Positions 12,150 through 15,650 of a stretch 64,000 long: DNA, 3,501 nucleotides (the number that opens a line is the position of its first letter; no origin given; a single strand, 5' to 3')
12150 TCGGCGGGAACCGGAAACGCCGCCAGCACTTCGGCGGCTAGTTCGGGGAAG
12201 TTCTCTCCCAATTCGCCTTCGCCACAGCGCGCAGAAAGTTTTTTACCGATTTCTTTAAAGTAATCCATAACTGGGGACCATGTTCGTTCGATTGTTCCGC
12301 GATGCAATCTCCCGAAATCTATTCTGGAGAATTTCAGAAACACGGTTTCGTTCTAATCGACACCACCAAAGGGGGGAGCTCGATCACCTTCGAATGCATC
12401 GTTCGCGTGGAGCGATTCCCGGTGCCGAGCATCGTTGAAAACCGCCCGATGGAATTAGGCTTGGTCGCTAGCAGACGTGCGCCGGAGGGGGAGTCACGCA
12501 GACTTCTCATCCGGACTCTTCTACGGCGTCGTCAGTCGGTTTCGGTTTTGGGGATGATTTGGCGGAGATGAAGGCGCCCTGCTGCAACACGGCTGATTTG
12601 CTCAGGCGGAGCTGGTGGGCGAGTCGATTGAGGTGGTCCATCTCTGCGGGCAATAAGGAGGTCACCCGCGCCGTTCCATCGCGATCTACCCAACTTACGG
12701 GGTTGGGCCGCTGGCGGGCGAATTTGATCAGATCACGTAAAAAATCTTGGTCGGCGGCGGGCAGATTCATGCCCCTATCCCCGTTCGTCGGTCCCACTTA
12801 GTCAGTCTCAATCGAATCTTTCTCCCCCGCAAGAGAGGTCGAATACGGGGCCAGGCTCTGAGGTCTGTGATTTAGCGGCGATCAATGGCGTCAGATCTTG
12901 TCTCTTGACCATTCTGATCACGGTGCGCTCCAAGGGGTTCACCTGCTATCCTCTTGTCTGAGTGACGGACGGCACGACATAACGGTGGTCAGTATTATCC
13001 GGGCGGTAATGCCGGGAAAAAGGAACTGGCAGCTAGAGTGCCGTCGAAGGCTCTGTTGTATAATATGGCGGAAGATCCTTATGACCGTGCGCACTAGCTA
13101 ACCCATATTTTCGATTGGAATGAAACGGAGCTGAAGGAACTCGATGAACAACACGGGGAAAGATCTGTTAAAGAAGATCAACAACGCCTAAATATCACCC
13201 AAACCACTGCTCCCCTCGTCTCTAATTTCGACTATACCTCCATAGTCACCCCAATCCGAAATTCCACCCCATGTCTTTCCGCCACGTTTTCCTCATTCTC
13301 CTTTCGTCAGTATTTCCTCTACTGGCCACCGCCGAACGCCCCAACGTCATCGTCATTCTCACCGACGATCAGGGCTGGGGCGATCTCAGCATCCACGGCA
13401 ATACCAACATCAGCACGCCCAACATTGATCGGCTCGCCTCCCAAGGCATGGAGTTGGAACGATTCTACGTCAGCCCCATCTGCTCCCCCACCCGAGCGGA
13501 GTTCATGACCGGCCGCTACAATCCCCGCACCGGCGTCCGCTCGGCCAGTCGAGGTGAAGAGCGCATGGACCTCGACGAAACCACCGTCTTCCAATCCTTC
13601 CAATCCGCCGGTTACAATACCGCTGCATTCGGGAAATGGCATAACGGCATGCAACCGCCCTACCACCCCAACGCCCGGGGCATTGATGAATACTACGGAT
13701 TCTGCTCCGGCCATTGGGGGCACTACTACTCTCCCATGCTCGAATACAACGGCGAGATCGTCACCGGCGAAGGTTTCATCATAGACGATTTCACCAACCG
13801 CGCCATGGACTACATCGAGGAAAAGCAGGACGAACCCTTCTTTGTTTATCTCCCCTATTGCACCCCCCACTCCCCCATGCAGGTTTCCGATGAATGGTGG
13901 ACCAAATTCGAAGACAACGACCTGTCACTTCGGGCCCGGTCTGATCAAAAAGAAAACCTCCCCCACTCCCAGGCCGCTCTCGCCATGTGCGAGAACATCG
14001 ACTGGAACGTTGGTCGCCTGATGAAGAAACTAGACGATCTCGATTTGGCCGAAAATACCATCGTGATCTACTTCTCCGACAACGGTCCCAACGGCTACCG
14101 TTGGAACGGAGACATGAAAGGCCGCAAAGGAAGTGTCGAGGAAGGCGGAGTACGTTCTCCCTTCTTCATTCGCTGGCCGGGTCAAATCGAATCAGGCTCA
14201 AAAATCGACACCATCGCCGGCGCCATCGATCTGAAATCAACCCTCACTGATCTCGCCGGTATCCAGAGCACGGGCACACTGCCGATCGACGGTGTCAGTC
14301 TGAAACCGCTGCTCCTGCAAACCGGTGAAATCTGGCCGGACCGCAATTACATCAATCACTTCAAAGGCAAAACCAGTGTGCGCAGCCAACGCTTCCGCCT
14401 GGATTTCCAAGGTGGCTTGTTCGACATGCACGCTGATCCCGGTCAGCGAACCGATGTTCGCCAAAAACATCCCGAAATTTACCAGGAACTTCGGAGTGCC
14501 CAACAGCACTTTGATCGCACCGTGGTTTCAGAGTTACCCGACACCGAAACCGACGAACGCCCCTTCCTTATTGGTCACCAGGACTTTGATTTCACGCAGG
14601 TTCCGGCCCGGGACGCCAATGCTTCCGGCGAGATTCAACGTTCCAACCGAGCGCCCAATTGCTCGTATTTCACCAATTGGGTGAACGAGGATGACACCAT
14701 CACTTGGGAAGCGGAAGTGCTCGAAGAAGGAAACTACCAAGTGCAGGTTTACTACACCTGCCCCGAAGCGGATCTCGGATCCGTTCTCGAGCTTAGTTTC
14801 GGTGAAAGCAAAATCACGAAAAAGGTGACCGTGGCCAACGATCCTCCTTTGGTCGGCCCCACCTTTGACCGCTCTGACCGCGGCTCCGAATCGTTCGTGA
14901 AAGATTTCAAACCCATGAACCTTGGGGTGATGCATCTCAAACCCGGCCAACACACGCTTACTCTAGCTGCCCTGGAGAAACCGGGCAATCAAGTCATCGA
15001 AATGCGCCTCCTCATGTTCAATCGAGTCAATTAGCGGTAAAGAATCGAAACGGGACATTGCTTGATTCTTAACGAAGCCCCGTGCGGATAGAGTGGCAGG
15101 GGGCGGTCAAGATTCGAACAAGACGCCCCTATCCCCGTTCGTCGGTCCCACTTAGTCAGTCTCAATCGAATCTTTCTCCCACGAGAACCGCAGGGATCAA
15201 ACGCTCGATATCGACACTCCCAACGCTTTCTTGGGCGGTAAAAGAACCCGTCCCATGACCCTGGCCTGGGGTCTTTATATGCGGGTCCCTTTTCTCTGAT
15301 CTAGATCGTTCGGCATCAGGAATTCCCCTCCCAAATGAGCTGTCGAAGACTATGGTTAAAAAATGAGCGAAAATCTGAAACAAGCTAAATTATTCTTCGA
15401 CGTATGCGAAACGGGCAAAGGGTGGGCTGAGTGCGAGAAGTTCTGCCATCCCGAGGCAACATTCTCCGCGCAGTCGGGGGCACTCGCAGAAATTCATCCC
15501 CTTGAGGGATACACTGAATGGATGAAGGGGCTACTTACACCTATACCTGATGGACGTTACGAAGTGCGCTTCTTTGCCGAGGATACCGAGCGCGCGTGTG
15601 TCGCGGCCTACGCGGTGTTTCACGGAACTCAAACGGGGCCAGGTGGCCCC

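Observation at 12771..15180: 56-nt perfect direct repeats bracket a single exported sulfatase gene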

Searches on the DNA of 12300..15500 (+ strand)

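Call 30: search_rna_families(source=window, start=12300, end=15500, threshold=evalue, max_evalue=1)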
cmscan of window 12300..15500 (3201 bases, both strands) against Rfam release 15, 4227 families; matches with E-value up to 1: 0.
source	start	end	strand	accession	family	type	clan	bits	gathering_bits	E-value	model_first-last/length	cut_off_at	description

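Call 91: search_dna_similar(query=window:12771-15180:+, collection=plasmids, mode=near, max_rows=5)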
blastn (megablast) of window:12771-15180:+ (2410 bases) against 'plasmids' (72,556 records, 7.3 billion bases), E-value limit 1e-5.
No match.
